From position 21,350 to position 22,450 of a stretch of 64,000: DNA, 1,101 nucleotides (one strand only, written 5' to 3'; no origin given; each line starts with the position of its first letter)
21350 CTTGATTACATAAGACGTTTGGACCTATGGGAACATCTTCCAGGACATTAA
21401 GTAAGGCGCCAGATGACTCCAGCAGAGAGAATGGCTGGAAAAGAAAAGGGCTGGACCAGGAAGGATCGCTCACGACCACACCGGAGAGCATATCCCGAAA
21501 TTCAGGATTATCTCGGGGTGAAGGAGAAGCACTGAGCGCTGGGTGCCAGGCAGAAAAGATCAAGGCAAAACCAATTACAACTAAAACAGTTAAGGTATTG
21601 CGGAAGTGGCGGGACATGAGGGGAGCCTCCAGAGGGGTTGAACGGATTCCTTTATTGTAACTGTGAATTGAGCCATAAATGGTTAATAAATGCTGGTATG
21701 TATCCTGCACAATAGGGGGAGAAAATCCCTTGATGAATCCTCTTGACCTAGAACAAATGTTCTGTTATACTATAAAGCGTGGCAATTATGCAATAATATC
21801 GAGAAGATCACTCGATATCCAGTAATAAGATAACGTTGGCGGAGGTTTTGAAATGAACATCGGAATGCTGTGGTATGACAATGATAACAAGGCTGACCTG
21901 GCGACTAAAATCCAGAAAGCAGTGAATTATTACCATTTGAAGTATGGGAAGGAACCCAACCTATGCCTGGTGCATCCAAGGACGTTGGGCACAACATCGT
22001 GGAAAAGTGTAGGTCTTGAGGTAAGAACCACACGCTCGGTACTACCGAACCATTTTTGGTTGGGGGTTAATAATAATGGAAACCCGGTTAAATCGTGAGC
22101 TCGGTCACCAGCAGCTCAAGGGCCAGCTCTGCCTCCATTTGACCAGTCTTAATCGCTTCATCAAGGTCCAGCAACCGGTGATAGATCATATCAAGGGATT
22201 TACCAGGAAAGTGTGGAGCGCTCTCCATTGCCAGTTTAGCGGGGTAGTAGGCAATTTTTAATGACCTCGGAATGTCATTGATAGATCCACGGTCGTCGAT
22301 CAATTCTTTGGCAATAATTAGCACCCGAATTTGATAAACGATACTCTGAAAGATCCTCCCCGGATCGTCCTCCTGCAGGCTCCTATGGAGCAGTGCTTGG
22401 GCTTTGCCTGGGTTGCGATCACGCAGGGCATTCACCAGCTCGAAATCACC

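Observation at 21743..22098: Second copy of the same promoter-operator module controls an 81-aa orphan ORF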

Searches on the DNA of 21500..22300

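Call 82: search_rna_families(source=window, start=21500, end=22300, threshold=evalue, max_evalue=1)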
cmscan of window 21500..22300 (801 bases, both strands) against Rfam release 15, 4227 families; matches with E-value up to 1: 0.
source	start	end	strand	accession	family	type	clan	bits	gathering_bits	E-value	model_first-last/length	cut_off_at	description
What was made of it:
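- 21778..21852 (+): Inferred 5' UTR of about 75 nt. It contains an 8-bp hairpin (21796-21818) and the GGAGG ribosome-binding site (21841-21845). No Rfam match (call 82).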
